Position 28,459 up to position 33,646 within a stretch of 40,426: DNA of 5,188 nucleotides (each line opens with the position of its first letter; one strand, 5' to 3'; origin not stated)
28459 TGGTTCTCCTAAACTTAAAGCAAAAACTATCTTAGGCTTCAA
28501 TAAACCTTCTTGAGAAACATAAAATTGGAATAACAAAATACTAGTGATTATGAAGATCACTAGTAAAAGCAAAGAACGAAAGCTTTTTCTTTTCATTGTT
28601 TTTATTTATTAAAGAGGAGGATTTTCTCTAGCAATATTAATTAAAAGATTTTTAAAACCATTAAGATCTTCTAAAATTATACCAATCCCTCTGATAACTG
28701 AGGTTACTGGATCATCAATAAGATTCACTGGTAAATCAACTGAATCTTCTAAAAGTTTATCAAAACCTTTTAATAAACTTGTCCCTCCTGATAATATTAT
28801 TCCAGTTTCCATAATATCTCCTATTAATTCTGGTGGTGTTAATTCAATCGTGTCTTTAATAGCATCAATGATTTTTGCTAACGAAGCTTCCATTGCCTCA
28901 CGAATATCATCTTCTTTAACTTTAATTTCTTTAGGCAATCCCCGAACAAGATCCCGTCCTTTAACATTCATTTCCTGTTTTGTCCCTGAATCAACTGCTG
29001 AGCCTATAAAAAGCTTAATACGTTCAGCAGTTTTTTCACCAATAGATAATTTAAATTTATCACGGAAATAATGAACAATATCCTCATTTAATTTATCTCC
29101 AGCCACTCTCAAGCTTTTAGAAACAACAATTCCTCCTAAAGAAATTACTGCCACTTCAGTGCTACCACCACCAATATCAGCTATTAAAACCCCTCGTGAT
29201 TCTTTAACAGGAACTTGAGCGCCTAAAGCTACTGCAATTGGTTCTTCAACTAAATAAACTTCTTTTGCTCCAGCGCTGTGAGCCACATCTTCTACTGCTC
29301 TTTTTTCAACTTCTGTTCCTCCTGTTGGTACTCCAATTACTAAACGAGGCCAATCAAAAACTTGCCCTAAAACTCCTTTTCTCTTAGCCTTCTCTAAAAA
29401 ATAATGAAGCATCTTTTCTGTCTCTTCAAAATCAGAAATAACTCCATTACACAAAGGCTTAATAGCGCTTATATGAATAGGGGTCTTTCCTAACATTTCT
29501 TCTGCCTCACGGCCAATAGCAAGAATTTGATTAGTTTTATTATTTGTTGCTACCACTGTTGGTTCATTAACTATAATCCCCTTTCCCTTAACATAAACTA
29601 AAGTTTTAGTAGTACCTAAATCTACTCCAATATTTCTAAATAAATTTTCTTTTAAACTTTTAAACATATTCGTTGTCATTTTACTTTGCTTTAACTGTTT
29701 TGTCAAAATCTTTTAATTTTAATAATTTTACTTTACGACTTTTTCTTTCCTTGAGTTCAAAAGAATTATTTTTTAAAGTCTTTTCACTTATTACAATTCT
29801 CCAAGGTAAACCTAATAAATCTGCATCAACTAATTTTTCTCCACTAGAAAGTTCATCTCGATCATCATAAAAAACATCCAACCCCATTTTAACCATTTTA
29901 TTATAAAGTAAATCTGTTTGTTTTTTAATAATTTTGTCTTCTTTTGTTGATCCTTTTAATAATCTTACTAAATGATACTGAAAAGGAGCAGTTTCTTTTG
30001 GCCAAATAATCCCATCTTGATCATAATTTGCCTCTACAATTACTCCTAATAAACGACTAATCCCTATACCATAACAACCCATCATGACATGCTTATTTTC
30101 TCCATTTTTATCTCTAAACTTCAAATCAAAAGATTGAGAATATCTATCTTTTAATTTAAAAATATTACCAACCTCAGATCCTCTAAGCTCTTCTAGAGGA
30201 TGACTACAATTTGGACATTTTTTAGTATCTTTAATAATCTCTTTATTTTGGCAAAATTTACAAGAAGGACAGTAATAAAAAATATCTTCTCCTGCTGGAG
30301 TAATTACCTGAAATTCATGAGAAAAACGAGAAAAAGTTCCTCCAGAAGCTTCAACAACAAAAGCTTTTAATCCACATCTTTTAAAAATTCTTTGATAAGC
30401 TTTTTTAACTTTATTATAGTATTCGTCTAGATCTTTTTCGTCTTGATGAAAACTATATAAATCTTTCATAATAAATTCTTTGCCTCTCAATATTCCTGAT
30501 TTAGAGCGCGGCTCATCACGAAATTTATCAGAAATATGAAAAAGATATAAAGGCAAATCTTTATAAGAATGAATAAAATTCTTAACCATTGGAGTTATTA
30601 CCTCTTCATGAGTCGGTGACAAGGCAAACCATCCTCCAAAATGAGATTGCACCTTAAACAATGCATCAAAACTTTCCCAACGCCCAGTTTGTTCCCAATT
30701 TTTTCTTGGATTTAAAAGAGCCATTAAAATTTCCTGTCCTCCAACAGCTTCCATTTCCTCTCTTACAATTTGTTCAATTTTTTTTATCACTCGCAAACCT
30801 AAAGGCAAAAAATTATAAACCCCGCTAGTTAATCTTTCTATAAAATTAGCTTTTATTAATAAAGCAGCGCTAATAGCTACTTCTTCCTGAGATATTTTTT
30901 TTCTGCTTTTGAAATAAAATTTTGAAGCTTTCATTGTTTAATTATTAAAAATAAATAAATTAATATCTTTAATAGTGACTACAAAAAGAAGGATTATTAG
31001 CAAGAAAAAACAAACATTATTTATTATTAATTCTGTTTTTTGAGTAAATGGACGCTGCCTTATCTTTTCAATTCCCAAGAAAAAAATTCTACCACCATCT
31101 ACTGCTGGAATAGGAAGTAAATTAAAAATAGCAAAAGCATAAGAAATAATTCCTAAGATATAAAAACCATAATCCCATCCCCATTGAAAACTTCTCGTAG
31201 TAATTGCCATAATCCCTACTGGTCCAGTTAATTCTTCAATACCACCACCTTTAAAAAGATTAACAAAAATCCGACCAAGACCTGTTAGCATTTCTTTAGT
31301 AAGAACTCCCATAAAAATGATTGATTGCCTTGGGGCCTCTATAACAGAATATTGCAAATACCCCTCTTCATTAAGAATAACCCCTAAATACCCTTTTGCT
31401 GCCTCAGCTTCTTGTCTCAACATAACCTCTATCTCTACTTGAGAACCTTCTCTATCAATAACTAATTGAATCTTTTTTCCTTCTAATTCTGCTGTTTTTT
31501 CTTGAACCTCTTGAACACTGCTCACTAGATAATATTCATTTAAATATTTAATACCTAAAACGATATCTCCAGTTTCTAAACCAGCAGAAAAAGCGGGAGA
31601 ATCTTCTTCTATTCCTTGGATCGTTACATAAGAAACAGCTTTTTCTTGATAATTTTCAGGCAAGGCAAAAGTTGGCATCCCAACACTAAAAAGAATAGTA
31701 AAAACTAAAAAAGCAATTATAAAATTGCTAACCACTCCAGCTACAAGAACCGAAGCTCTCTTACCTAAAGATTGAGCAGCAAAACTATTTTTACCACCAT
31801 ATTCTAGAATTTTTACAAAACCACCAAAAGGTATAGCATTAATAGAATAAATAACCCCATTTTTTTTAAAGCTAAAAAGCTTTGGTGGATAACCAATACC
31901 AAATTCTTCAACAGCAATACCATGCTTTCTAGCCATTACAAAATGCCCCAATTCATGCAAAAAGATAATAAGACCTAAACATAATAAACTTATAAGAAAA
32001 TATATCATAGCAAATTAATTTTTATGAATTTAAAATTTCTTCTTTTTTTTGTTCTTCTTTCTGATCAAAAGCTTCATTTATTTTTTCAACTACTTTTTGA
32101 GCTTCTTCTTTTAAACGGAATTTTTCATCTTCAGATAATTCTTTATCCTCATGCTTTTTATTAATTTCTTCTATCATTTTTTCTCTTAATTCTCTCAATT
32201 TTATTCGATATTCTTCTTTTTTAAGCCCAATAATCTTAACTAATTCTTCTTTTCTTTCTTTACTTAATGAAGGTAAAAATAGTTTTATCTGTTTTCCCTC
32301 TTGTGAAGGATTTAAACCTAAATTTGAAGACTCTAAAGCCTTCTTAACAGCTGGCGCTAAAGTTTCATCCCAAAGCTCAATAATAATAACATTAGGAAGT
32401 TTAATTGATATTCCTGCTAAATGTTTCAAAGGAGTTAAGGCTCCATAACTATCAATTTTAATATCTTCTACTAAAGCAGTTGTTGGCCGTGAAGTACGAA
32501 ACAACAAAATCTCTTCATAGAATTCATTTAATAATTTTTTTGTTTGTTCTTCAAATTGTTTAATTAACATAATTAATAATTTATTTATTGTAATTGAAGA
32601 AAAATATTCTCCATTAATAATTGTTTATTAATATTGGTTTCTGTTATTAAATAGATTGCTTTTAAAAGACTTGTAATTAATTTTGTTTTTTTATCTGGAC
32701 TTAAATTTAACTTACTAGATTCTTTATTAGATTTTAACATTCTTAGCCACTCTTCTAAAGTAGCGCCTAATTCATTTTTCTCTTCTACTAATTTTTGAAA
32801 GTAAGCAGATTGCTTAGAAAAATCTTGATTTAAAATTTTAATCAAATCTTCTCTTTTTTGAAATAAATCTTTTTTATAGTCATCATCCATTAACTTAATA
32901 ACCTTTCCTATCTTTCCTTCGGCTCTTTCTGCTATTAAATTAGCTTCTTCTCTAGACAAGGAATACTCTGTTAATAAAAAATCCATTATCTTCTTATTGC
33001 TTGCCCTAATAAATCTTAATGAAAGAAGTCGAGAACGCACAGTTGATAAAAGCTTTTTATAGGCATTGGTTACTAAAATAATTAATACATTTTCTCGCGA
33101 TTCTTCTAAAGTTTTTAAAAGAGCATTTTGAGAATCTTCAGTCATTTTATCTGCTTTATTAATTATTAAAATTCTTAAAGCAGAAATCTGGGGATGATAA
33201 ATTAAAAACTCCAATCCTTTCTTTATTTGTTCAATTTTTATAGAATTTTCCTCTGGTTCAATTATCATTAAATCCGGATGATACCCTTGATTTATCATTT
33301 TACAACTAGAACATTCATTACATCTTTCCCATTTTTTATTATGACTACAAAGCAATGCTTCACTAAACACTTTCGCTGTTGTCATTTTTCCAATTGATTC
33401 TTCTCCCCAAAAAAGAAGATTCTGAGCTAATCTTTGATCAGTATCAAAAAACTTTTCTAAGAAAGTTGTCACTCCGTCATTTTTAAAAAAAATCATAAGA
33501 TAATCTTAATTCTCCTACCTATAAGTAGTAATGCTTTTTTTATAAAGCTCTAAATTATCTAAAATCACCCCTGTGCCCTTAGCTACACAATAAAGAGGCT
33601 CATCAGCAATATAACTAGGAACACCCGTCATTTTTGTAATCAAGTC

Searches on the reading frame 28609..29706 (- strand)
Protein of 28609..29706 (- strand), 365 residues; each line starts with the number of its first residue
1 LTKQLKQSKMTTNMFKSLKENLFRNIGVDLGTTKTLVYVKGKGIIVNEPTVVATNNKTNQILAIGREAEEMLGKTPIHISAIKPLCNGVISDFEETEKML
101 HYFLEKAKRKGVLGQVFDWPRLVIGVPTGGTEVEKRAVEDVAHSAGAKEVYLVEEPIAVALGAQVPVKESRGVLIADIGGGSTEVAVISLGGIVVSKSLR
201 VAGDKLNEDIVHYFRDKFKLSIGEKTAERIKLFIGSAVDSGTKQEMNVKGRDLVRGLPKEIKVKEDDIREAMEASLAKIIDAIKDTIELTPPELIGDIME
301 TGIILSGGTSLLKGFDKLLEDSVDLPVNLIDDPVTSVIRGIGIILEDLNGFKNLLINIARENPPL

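Call 47: search_protein_families(library=pfam, proteins=[window:28609-29706:-], max_evalue=0.01)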
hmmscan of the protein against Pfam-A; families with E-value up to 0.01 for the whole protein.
window:28609-29706:- (365 aa): 8 families
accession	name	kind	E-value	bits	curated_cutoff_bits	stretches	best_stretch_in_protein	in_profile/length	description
PF06723.19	MreB_Mbl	-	2.3e-129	431.4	27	1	25-349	3-323/327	MreB/Mbl protein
PF14450.12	FtsA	-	3.4e-13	50.5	31.8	1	176-329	3-109/127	Cell division protein FtsA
PF00022.25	Actin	-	7.1e-11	41.8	27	1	49-219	31-193/410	Actin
PF00012.26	HSP70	-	3.2e-09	36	20.6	1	121-221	135-241/599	Hsp70 protein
PF25216.1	Volactin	-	1.7e-05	24.9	35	1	52-340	49-316/321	Volactin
PF11104.14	PilM_2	-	7e-05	22.4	27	0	163-215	171-224/340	Type IV pilus assembly protein PilM;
PF02541.22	Ppx-GppA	-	0.0012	18.8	27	1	167-211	108-152/285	Ppx/GppA phosphatase family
PF06277.17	EutA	-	0.0085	15.4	27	0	167-224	139-200/475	Ethanolamine utilisation protein EutA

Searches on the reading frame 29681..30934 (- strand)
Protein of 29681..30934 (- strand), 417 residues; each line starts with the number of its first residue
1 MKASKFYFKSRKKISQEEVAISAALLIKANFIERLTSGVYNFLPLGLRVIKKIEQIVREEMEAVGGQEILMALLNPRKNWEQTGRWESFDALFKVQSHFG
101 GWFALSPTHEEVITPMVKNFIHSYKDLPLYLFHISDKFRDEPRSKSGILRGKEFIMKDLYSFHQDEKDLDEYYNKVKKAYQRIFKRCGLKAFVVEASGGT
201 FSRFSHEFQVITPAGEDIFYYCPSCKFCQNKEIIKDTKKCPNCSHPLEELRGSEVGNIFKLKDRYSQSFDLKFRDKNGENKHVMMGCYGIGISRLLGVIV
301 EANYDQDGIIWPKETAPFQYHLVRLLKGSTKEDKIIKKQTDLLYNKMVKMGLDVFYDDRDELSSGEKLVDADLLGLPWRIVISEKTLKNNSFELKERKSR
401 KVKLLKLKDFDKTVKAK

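Call 47: search_protein_families(library=pfam, proteins=[window:29681-30934:-], max_evalue=0.01)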
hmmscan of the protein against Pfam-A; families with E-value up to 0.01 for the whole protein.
window:29681-30934:- (417 aa): 2 families
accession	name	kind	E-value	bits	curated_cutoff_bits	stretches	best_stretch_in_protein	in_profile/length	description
PF00587.30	tRNA-synt_2b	-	1.2e-36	126.9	29.3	1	94-303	2-179/179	tRNA synthetase class II core domain (G, H, P, S and T)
PF03129.25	HGTP_anticodon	-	6.6e-11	42.7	21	1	336-416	14-93/94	Anticodon binding domain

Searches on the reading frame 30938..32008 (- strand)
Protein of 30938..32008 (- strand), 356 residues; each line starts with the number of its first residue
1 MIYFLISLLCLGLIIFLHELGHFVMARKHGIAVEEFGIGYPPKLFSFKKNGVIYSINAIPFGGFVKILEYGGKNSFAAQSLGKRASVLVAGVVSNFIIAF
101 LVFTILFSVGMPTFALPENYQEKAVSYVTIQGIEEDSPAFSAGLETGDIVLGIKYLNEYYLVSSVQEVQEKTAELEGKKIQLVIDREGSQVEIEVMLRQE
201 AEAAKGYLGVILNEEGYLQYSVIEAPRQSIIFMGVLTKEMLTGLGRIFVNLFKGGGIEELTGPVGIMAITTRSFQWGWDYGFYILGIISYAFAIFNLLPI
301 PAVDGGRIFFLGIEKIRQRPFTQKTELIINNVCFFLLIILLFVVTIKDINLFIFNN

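Call 47: search_protein_families(library=pfam, proteins=[window:30938-32008:-], max_evalue=0.01)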
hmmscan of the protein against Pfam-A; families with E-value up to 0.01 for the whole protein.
window:30938-32008:- (356 aa): 3 families
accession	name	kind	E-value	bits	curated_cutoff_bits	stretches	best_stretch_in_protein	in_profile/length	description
PF02163.28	Peptidase_M50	-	3.9e-52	177.2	27.2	1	8-340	3-221/221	Peptidase family M50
PF13180.12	PDZ_2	-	2.5e-05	24.9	27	1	126-196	12-79/80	PDZ domain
PF17820.7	PDZ_6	-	0.006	16.7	27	0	131-185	3-53/54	PDZ domain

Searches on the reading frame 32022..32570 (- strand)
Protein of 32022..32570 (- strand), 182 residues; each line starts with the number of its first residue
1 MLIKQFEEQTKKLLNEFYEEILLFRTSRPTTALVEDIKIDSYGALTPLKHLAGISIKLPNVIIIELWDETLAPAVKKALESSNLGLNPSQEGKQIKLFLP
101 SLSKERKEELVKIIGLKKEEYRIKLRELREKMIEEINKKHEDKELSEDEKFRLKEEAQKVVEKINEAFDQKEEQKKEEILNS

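Call 47: search_protein_families(library=pfam, proteins=[window:32022-32570:-], max_evalue=0.01)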
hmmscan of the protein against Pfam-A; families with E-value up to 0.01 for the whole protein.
window:32022-32570:- (182 aa): 1 family
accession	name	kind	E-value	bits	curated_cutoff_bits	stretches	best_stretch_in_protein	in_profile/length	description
PF01765.24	RRF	-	3.4e-41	141.2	29.7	1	21-180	5-164/164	Ribosome recycling factor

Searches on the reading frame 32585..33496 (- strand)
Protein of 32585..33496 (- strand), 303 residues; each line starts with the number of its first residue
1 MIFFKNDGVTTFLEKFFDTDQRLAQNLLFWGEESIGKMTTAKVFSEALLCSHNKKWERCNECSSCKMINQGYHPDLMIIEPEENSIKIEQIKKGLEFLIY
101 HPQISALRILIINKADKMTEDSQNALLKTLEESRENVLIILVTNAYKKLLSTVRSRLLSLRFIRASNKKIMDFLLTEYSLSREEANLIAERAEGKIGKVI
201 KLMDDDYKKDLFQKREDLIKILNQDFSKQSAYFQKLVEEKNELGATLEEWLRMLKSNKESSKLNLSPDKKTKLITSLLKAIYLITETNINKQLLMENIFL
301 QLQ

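Call 47: search_protein_families(library=pfam, proteins=[window:32585-33496:-], max_evalue=0.01)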
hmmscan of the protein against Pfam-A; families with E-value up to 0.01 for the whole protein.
window:32585-33496:- (303 aa): 2 families
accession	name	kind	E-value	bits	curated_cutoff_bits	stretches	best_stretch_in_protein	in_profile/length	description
PF13177.12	DNA_pol3_delta2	-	3e-44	151.3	27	1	20-162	15-157/161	DNA polymerase III, delta subunit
PF00004.35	AAA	-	1.6e-05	25.8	21.2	1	27-159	1-125/131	ATPase family associated with various cellular activities (AAA)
